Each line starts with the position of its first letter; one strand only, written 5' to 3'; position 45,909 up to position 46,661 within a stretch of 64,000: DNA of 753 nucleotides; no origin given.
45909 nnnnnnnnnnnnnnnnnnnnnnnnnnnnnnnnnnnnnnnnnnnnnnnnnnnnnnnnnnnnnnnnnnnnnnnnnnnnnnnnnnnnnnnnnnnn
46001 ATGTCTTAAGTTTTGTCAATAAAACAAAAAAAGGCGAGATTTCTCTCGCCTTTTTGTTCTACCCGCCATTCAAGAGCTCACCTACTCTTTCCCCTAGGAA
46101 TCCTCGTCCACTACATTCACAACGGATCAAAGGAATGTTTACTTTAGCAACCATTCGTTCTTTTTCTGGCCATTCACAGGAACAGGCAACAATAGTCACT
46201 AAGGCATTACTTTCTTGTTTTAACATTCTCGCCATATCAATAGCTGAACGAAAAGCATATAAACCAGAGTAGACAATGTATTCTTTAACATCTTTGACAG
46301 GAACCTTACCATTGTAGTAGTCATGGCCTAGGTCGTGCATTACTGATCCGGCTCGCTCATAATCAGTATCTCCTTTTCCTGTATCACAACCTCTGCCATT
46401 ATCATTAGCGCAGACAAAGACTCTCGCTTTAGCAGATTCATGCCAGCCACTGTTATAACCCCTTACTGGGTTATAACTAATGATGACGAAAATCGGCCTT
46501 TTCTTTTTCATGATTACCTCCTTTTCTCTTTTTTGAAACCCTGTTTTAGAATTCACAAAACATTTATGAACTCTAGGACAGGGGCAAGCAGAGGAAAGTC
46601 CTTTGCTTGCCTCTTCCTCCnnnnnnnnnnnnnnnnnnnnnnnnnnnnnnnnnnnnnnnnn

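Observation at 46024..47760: GC-richer two-gene island: a REC-domain protein with an unknown Cys-containing output, and a Cys-rich 165-aa partner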

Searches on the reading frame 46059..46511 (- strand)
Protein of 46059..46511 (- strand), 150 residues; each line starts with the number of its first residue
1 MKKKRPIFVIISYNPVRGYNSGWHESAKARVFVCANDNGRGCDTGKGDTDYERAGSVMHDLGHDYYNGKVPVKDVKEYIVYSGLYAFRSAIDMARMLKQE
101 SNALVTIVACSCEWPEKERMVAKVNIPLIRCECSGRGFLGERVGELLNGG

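Call 5: search_protein_families(library=pfam, proteins=[window:46059-46511:-], max_evalue=1)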
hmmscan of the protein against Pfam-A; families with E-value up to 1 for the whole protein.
window:46059-46511:- (150 aa): 1 family
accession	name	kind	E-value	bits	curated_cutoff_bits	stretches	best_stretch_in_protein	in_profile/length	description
PF17111.11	PigL_N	-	0.27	11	27.2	1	83-134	27-80/209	Pigment biosynthesis cluster protein PigL N-terminal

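Call 6: search_protein_families(library=ncbifam, proteins=[window:46059-46511:-], max_evalue=1)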
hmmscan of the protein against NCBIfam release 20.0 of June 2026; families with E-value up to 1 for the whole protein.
window:46059-46511:- (150 aa): 0 families

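Call 8: find_homologous_proteins(query=window:46059-46511:-)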
Query window:46059-46511:- (150 aa): 5 proteins with E <= 0.001 among 11 candidates.
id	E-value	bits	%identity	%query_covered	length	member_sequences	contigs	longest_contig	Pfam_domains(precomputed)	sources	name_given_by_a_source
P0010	9.5e-99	346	100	100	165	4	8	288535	-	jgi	-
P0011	3.4e-82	292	85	100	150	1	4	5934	-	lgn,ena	-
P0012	3.1e-77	276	79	100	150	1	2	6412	-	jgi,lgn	-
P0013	3.8e-63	230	66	99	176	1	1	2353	-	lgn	-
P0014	6.5e-38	148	51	94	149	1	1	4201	-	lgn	-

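Call 12: find_encoding_contigs(protein=P0014, flank=10000, max_places=3)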
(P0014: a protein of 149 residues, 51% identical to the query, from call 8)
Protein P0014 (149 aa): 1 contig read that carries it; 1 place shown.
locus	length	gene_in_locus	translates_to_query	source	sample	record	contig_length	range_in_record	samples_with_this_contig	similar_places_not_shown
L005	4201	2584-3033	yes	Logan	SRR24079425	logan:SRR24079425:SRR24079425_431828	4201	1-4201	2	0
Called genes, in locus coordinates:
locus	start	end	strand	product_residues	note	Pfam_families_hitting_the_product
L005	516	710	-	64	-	-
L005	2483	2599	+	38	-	-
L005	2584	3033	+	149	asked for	-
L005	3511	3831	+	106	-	-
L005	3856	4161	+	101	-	-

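Call 13: find_encoding_contigs(protein=P0013, flank=10000, max_places=3)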
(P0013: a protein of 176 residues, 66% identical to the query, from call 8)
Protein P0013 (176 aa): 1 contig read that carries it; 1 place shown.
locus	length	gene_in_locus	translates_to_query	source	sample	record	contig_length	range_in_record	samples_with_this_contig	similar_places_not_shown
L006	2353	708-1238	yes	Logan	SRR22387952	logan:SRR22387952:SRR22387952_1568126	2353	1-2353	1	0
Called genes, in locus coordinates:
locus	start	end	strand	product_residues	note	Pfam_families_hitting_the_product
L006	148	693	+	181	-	-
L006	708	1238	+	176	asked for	-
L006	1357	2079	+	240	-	PF02511:Thy1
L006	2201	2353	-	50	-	?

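Call 14: find_encoding_contigs(protein=P0010, flank=10000, max_places=8)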
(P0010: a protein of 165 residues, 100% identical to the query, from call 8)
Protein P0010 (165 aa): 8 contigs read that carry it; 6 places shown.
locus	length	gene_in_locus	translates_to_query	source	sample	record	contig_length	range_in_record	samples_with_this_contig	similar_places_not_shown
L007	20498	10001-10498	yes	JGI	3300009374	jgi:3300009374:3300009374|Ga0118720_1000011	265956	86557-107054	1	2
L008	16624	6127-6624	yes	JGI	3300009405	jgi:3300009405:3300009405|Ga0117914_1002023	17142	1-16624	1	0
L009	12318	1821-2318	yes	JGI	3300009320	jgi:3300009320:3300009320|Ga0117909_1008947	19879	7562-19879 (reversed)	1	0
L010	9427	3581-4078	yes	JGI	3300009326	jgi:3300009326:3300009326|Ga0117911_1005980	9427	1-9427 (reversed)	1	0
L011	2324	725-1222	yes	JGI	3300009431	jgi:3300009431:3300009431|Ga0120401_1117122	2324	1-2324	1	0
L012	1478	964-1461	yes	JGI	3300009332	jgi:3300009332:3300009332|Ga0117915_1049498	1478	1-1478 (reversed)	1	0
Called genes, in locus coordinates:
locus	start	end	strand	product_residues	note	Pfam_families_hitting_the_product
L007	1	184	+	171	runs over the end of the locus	PF00466:Ribosomal_L10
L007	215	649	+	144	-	PF16320:Ribosomal_L12_N, PF00542:Ribosomal_L12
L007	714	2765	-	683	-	-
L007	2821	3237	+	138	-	PF00814:TsaD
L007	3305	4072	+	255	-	PF04402:SIMPL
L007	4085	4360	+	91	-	-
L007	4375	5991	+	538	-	PF00753:Lactamase_B, PF12706:Lactamase_B_2, PF22505:RNase_J_b_CASP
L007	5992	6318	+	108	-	-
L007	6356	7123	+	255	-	-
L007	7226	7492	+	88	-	-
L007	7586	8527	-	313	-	PF00551:Formyl_trans_N, PF02911:Formyl_trans_C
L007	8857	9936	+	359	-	-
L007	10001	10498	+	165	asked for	-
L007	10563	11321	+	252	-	PF02511:Thy1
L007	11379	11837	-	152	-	-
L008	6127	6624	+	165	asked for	-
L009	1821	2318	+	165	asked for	-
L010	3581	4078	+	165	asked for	-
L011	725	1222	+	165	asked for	-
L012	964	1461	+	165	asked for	-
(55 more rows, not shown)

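Call 24: search_protein_families(library=pfam, proteins=[L006:148-693:+], max_evalue=0.5)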
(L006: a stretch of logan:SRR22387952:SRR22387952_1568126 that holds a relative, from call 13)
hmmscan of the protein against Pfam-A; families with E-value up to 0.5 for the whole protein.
L006:148-693:+ (181 aa): 5 families
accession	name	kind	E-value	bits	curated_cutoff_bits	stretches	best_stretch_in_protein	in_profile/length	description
PF13176.12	TPR_7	-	0.00015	22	27.9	1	127-151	1-27/36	Tetratricopeptide repeat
PF13424.12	TPR_12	-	0.00016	22.3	30.1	1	127-173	5-51/77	Tetratricopeptide repeat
PF07719.23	TPR_2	-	0.041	14.5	27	0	127-154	3-30/34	Tetratricopeptide repeat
PF13374.12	TPR_10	-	0.05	14.1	27.5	1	127-153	4-30/42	Tetratricopeptide repeat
PF00515.34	TPR_1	-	0.17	12.2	27.8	0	127-153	3-29/34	Tetratricopeptide repeat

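Call 26: predict_structure(alignment_id=A2)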
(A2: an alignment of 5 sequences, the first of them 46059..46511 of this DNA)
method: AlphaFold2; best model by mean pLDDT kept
length: 150 residues; sequences in the alignment: 5
mean_pLDDT: 77.3   pTM: 0.74
mean pLDDT of the five models: 77.3, 73.0, 71.3, 66.6, 66.0
residues with pLDDT >= 90: 23; 70-90: 82; 50-70: 42; < 50: 3
segments of 3 or more residues with pLDDT < 50: none
pLDDT, mean of each block of 10 residues (from residue 1): 77 84 89 73 57 62 58 82 77 85 86 81 85 77 87
secondary structure, 60 per line:
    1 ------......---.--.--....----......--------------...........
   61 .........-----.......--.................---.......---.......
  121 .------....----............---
elements in order: E7-12 E22-25 E30-35 H50-69 E75-81 H84-100 E104-110 H114-121 E128-131 H136-147

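Call 30: fold_search(model_id=the predicted structure, library=pdb)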
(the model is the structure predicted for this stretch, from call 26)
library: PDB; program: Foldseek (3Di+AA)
matches with E <= 10: 1022; with E <= 0.001: 0
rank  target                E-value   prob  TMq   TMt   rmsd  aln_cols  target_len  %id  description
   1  1oiv_A                1.2e-03  0.99  0.43  0.40   6.8       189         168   10  X-ray structure of the small G protein Rab11a in complex with GDP (released 2004-01-08)
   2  1huq                  1.3e-03  1.00  0.47  0.44   5.9       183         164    9  1.8A CRYSTAL STRUCTURE OF THE MONOMERIC GTPASE RAB5C (MOUSE) (released 2001-02-07)
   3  9rs9_C                4.2e-03  0.99  0.47  0.43   7.3       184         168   10  Rab23 in complex with Fuzzy-Inturned (released 2025-07-30)
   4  2nzj_A                8.6e-03  0.94  0.41  0.40   6.8       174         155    6  The crystal structure of REM1 in complex with GDP (released 2006-12-12)
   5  5o74_J                1.1e-02  0.97  0.43  0.40   6.7       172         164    9  Crystal structure of human Rab1b covalently bound to the GEF domain of DrrA/SidM from Legionella pneumophila in the pr (released 2017-10-11)
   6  3cpj_B                1.3e-02  0.93  0.43  0.41   6.1       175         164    7  Crystal structure of Ypt31 in complex with yeast Rab-GDI (released 2008-05-06)
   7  6ylg_b                2.0e-02  0.89  0.44  0.15   6.7       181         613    9  Rix1-Rea1 pre-60S particle - 60S core, body 1 (rigid body refinement) (released 2020-07-29)
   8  7jj0_D                2.2e-02  0.82  0.37  0.19   6.5       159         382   11  GTP-specific succinyl-CoA synthetase complexed with Mg-GMPPCP (released 2021-03-10)
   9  5tes_A                2.9e-02  0.69  0.39  0.19   7.2       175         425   12  TEV Cleaved Human ATP Citrate Lyase Bound to Citrate and ADP (released 2017-08-09)
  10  5aun_B                2.9e-02  0.54  0.35  0.25   9.5       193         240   10  Crystal structure of the HypAB-Ni complex (released 2015-06-24)
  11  2qxy_A                3.2e-02  0.92  0.41  0.49   5.4       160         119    9  Crystal structure of a response regulator from Thermotoga maritima (released 2007-08-28)
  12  6e6t_B                3.2e-02  0.89  0.37  0.24   5.8       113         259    9  Dieckmann cyclase, NcmC, bound to cerulenin (released 2019-07-31)
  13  5auq_A                3.4e-02  0.75  0.42  0.29   9.0       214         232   10  Crystal structure of ATPase-type HypB in the nucleotide free state (released 2015-06-24)
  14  6hdu_D                3.6e-02  0.80  0.41  0.38   6.9       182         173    9  Crystal structure of human Rab38 in complex with GTP (released 2019-08-28)
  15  7mnz_C                3.6e-02  0.72  0.40  0.32   7.0       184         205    9  Crystal Structure of Nup358/RanBP2 Ran-binding domain 4 in complex with Ran-GPPNHP (released 2022-06-15)
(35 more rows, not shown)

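Call 40: search_protein_representatives(alignment_id=A2)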
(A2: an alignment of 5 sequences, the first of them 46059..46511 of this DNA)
Query: 5 sequences, 150 profile positions. Proteins with E-value up to 0.001 (for the whole library): 180; up to 1e-10: 32; up to 1e-30: 5. The best 150 are listed.
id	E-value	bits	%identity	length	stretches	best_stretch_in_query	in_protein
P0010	3.6e-85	299.5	-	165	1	1-150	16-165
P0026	8.6e-48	178.2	-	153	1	4-147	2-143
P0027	3.0e-45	170.0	-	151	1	2-148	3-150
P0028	9.3e-45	168.4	-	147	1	8-149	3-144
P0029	1.2e-33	132.3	-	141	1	6-148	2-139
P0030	1.1e-25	106.5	-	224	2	46-146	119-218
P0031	2.8e-22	95.4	-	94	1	58-148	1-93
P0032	1.7e-21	92.9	-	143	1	4-148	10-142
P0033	2.1e-21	92.6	-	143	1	6-148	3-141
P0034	1.1e-20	90.3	-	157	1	3-147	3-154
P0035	3.0e-20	88.9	-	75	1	76-148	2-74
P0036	5.8e-20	87.9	-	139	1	3-148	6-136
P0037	2.9e-19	85.7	-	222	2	75-146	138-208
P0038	5.8e-19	84.7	-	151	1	5-149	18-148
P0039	2.7e-18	82.5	-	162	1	6-148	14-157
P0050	3.4e-12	62.7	-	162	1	2-148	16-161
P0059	1.6e-10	57.3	-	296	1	5-147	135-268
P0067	1.4e-09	54.2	-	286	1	5-147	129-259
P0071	3.0e-09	53.1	-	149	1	10-149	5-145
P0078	1.0e-08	51.4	-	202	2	79-148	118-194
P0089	8.2e-08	48.5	-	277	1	2-148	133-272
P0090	8.2e-08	48.5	-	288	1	5-147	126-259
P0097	2.4e-07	47.0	-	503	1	4-148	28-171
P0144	1.5e-05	41.1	-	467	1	6-148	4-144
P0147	3.6e-05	39.9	-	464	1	6-148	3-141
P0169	1.6e-04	37.8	-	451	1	4-147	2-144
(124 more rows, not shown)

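Call 42: search_protein_families(library=pfam, alignment_id=A4, max_evalue=0.01)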
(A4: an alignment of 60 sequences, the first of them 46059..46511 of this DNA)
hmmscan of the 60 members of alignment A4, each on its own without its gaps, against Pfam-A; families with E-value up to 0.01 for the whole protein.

A. member 1, window:46059-46511:- (150 aa): 0 families

B. families by the number of members that match (of 60 scanned): 5 families
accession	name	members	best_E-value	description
PF00072.30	Response_reg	2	0.00054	Response regulator receiver domain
PF09299.17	Mu-transpos_C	1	0.0052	Mu transposase, C-terminal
PF19620.4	DUF6125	1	0.0056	Family of unknown function (DUF6125)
PF17585.7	Phage_Arf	1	0.009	Accessory recombination function protein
PF19211.5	CoV_NSP2_N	1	0.0096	Coronavirus replicase NSP2, N-terminal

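Call 43: search_protein_families(library=phrogs, alignment_id=A4, max_evalue=0.001)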
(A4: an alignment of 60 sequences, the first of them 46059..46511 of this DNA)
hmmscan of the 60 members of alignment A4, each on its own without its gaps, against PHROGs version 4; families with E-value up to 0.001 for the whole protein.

A. member 1, window:46059-46511:- (150 aa): 0 families

B. families by the number of members that match (of 60 scanned): 2 families
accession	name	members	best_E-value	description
phrog_8831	-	1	0.00046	-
phrog_731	-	1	0.00054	-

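Call 44: search_protein_families(library=ncbifam, alignment_id=A4, max_evalue=0.01)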
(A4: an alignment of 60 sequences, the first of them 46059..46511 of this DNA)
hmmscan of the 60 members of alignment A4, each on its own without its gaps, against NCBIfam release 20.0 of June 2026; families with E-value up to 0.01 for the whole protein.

A. member 1, window:46059-46511:- (150 aa): 0 families

B. families by the number of members that match (of 60 scanned): 5 families
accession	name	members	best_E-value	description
TIGR03471.1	HpnJ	3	0.0034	hopanoid biosynthesis associated radical SAM protein HpnJ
NF007135.0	PRK09581.1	1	0.00091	PleD family two-component system response regulator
NF035954.1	ocin_CA_C0660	1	0.0045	CA_C0660 family putative sactipeptide bacteriocin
NF003137.0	PRK04046.3-7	1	0.0048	translation initiation factor IF-6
NF051880.1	FlagAsmCDGMPTipF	1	0.0065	flagella assembly cyclic-di-GMP phosphodiesterase TipF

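Call 45: search_protein_families(library=pfam, proteins=[P0144, P0147, P0169, P0097, P0059, P0067, P0089, P0090, P0030, P0078], max_evalue=0.1)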
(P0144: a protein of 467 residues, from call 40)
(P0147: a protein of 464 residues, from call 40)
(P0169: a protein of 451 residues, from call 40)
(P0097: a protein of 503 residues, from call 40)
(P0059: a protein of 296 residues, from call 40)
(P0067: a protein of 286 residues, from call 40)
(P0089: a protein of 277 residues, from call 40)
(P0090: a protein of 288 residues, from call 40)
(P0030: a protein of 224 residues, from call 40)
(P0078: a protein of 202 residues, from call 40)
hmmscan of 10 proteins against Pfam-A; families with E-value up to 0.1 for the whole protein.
P0144 (467 aa): 0 families

P0147 (464 aa): 0 families

P0169 (451 aa): 0 families

P0097 (503 aa): 0 families

P0059 (296 aa): 2 families
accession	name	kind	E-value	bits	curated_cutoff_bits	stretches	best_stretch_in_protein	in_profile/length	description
PF00072.30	Response_reg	-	0.00054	20.5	30.2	1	13-87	3-77/111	Response regulator receiver domain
PF03709.21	OKR_DC_1_N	-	0.011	16.4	29.3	1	23-83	8-66/111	Orn/Lys/Arg decarboxylase, N-terminal domain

P0067 (286 aa): 1 family
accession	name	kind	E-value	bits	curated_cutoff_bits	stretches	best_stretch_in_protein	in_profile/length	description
PF13586.12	DDE_Tnp_1_2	-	0.043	14.7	29.2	0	59-119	4-62/86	Transposase DDE domain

P0089 (277 aa): 1 family
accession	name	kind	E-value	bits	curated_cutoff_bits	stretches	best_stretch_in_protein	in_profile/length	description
PF00072.30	Response_reg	-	0.0047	17.5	30.2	1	14-90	1-77/111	Response regulator receiver domain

P0090 (288 aa): 0 families

P0030 (224 aa): 0 families

P0078 (202 aa): 0 families

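Call 51: find_related_loci(query=A2, collection=genome_contigs, flank=8000)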
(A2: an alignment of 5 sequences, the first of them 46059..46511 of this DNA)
Query A2 (150 aa) in genome_contigs; peptide patterns used: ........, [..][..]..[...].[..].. (x = any residue, [..] = any of these).
37 stretches matched a pattern, but none encodes a relative of the query by tblastn (E <= 1e-3).

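Call 54: search_solved_structures(query=A5, max_evalue=10)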
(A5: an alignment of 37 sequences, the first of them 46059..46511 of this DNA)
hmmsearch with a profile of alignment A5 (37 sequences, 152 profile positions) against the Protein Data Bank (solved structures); distinct sequences matched with E-value up to 10: 3.
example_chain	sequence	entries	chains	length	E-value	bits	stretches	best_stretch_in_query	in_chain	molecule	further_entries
2ynq_A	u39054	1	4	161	0.42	13.5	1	63-101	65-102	ESSB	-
3wd7_A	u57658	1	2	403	1.1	12.2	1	74-112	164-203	Type III polyketide synthases acridone synthase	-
3k53_A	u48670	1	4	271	1.5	11.8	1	70-111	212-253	Ferrous iron transport protein b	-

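Call 55: find_encoding_contigs(protein=P0059, flank=8000, max_places=3)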
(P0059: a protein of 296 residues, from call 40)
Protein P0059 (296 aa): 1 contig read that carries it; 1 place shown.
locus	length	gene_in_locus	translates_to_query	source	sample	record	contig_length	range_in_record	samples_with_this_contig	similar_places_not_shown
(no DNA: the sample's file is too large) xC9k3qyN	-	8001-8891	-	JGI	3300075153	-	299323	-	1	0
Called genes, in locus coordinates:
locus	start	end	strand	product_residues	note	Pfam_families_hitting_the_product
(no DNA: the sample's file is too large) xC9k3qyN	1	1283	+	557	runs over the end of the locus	PF12698:ABC2_membrane_3 (faint), PF01061:ABC2_membrane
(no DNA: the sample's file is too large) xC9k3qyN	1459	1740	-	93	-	PF16367:RRM_7 (weak), PF00076:RRM_1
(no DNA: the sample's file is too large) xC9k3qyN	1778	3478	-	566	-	PF19077:Big_13 (faint), PF09136:Glucodextran_B (faint), PF27332:TP_0781 (faint)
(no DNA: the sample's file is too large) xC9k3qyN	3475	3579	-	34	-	-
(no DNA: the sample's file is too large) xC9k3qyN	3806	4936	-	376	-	-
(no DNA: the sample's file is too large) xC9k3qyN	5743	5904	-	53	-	-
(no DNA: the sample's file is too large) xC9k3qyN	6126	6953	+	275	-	PF13495:Phage_int_SAM_4, PF00589:Phage_integrase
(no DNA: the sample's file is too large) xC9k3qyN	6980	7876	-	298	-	PF04014:MazE_antitoxin (weak)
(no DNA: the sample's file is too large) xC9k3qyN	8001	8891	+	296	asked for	-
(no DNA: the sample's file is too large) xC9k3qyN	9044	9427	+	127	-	-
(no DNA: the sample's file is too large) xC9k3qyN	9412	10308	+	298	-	-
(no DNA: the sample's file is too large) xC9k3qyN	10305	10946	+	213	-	-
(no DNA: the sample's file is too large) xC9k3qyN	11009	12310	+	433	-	PF01636:APH (weak)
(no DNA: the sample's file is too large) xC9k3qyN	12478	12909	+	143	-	-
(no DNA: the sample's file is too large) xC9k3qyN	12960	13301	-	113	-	-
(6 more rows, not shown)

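Call 71: find_encoding_contigs(protein=P0026, flank=8000, max_places=3)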
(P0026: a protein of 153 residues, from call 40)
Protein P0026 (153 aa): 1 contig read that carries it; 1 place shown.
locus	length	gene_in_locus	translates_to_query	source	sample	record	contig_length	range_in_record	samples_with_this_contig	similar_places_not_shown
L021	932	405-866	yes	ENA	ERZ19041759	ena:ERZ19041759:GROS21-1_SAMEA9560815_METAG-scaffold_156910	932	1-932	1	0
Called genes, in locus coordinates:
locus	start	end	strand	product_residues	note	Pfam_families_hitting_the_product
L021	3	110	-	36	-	?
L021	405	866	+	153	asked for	-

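Call 84: search_protein_families(library=padloc, proteins=[window:46059-46511:-, P0059, P0097], max_evalue=0.01)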
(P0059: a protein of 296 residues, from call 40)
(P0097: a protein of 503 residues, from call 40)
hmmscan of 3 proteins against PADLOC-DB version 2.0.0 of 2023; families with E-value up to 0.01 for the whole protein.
window:46059-46511:- (150 aa): 0 families

P0059 (296 aa): 0 families

P0097 (503 aa): 0 families
